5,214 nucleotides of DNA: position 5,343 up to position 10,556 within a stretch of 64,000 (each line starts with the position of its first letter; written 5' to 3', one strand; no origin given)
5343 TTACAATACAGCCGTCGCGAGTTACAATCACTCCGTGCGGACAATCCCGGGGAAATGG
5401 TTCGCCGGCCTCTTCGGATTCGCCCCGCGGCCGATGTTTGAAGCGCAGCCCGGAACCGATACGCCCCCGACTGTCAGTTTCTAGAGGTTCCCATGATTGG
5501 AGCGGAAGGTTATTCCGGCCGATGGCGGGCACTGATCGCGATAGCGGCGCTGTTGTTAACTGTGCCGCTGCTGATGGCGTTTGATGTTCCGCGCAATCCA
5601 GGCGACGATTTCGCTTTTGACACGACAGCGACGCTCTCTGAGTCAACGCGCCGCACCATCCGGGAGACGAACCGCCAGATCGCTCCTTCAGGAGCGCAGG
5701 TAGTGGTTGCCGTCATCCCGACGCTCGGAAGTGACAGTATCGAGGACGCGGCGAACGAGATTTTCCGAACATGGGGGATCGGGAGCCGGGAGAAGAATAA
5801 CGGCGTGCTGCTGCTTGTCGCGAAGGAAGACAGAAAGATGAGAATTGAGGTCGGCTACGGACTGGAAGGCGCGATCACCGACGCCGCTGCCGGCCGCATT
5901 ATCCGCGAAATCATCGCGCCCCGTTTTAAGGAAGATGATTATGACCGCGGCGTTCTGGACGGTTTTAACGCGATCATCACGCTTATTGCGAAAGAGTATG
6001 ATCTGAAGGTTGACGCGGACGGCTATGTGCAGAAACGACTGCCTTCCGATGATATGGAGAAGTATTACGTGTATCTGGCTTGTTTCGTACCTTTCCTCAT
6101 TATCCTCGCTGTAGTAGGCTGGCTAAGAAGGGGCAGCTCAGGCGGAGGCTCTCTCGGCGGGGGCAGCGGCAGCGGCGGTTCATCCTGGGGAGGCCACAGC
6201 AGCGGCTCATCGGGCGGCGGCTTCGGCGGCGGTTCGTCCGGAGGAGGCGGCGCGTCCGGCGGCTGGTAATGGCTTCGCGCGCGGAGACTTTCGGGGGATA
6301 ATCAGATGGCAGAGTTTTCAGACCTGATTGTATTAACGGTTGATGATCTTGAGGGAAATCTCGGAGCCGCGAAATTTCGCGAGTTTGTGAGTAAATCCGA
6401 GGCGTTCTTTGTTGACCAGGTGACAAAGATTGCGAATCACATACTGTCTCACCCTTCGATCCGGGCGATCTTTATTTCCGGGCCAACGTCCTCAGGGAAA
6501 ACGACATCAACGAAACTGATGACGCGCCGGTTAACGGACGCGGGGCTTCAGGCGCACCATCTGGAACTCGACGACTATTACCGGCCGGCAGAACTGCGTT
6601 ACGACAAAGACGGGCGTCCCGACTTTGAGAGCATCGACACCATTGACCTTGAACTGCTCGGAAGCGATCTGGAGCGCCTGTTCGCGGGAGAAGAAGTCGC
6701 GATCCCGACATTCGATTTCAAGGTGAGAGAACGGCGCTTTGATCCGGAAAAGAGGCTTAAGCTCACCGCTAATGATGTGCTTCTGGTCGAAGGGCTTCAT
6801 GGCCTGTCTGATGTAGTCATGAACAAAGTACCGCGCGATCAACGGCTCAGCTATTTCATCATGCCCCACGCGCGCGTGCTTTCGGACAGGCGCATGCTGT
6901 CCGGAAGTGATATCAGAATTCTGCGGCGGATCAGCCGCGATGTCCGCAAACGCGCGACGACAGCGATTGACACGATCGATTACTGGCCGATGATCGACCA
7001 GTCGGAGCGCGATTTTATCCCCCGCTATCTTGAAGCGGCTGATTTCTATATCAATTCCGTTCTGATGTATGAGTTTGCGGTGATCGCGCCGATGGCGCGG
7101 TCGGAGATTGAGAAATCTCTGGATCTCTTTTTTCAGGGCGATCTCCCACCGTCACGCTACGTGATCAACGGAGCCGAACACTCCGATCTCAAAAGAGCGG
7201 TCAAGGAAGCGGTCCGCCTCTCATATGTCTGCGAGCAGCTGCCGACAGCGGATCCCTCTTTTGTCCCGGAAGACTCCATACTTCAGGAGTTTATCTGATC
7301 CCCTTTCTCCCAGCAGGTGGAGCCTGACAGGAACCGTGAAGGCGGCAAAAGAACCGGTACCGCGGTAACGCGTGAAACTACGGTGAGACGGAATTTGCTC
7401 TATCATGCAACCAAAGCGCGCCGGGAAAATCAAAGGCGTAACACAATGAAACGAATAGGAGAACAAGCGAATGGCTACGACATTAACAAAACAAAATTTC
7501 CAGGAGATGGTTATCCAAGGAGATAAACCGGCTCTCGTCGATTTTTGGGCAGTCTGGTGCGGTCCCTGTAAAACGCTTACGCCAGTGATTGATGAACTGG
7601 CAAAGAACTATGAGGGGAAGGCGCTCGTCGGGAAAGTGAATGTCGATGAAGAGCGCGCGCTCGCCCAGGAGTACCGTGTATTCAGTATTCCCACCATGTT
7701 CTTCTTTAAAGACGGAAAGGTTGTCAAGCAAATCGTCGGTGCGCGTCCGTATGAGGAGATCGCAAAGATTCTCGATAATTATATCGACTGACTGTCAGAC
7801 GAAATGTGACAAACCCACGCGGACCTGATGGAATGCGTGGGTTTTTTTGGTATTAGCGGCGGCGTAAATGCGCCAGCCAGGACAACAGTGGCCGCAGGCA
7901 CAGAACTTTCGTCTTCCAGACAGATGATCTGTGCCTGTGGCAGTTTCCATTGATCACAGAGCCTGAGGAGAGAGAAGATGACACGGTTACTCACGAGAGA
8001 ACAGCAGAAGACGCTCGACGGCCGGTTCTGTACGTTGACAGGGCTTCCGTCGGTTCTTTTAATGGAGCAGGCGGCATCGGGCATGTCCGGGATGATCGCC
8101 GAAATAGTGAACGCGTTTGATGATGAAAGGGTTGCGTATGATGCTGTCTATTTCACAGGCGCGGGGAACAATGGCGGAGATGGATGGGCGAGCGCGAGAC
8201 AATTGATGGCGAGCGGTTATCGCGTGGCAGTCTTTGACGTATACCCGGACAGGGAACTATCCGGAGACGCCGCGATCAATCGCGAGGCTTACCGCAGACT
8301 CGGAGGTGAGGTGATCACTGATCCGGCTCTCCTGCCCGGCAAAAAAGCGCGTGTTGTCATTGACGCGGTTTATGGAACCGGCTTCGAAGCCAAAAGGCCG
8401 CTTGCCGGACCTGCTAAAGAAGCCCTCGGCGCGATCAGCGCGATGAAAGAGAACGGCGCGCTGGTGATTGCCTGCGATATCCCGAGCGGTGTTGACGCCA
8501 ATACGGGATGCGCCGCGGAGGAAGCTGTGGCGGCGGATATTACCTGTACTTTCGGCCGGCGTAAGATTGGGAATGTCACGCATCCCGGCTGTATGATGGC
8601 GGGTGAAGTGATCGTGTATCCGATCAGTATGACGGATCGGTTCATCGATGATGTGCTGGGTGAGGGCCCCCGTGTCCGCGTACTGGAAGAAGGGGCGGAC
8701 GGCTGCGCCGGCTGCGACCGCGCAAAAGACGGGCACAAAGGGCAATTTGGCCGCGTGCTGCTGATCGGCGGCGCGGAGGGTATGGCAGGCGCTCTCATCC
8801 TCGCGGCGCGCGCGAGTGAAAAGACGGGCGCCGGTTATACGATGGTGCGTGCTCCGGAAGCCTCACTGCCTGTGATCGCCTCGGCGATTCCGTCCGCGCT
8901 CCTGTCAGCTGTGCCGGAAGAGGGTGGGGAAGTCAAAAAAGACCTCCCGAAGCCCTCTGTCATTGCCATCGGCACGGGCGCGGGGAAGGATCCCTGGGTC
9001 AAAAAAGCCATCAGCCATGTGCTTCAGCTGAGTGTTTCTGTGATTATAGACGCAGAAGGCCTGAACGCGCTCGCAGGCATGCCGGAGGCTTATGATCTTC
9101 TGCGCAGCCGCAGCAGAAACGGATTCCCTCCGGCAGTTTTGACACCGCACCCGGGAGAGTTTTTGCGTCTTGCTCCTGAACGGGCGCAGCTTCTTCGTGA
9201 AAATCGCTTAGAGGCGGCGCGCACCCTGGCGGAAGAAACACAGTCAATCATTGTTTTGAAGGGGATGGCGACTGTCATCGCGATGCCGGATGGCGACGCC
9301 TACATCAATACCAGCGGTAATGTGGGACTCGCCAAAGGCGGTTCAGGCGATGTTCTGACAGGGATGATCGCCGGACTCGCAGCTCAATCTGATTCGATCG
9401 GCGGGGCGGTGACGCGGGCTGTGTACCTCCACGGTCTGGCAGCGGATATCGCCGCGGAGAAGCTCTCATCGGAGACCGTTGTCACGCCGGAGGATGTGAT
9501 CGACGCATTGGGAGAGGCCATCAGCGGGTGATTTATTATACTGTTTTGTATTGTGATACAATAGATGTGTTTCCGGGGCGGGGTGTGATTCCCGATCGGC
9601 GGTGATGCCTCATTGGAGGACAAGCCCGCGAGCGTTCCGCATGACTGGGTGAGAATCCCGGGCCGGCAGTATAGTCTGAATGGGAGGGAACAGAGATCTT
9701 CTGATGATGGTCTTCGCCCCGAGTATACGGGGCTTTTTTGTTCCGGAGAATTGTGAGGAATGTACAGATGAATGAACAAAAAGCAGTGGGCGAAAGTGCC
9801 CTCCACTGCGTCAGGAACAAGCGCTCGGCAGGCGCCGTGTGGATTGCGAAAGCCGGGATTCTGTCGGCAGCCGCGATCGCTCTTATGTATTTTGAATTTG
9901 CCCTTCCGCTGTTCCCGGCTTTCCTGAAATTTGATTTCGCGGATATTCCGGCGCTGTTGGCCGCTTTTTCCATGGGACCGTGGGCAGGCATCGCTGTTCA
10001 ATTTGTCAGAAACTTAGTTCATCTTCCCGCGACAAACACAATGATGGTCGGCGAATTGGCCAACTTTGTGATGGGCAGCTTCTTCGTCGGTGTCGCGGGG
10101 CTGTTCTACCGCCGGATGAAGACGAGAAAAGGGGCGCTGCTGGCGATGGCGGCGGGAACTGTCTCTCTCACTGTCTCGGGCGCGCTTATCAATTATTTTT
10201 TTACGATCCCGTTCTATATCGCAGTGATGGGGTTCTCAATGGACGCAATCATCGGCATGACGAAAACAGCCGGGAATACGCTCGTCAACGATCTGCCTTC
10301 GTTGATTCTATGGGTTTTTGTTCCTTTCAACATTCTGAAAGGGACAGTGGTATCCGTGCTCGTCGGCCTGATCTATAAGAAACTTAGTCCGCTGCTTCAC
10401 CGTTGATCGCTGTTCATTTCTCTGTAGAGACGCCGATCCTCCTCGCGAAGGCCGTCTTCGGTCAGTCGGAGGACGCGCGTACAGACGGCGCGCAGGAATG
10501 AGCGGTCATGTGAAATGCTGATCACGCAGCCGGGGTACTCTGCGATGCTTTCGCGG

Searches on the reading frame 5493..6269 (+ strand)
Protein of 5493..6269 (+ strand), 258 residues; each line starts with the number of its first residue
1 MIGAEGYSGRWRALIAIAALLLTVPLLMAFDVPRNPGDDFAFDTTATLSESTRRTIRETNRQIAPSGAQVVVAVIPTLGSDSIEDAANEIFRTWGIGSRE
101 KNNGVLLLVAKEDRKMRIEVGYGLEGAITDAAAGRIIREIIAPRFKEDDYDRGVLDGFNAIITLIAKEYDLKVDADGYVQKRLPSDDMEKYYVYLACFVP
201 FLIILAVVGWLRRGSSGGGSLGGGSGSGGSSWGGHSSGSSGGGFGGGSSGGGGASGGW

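Call 77: search_protein_families(library=pfam, proteins=[window:5493-6269:+], max_evalue=0.00001)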
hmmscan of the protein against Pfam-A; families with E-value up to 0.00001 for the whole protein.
window:5493-6269:+ (258 aa): 1 family
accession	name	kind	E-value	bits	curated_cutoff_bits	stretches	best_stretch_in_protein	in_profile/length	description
PF04536.20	TPM_phosphatase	-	3.3e-38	130.9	22.1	1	43-163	3-124/125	TPM domain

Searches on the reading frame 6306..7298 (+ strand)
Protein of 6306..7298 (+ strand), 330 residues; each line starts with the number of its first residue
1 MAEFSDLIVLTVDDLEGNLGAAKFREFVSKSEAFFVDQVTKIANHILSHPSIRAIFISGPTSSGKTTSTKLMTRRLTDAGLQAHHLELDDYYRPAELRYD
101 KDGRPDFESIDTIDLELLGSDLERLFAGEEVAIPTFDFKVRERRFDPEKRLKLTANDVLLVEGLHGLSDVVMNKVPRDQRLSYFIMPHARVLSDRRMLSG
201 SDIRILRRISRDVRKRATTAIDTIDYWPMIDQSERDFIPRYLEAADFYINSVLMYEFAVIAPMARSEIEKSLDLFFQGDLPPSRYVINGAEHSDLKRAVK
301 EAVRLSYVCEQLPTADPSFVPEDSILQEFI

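Call 77: search_protein_families(library=pfam, proteins=[window:6306-7298:+], max_evalue=0.00001)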
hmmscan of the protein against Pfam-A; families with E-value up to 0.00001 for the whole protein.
window:6306-7298:+ (330 aa): 1 family
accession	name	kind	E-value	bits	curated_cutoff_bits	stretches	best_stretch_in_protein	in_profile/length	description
PF00485.24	PRK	-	6.2e-13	49.4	22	1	55-252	2-190/196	Phosphoribulokinase / Uridine kinase family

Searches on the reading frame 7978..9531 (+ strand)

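Call 77: search_protein_families(library=pfam, proteins=[window:7978-9531:+], max_evalue=0.00001)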
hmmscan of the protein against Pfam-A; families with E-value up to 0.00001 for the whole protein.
window:7978-9531:+ (517 aa): 2 families
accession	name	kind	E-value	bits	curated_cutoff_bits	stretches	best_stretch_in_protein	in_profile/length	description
PF01256.23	Carb_kinase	-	3.6e-55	187.5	27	1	260-508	1-237/242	NAD(P)H-hydrate dehydratase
PF03853.21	YjeF_N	-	7.2e-33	114.4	24.9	1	28-197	4-168/169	YjeF-related protein N-terminus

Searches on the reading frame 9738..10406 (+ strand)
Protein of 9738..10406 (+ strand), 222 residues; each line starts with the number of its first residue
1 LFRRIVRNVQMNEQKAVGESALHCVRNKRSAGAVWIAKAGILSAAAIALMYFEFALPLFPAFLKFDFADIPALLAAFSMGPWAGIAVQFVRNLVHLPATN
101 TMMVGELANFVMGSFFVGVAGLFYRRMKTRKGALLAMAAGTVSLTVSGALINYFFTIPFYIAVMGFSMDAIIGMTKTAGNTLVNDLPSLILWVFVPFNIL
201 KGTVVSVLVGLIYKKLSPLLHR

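Call 77: search_protein_families(library=pfam, proteins=[window:9738-10406:+], max_evalue=0.00001)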
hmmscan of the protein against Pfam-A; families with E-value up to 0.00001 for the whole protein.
window:9738-10406:+ (222 aa): 1 family
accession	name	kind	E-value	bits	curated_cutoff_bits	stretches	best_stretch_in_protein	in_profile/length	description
PF12822.12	ECF_trnsprt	-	2.8e-31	109.2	30.7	1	36-213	3-169/169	ECF transporter, substrate-specific component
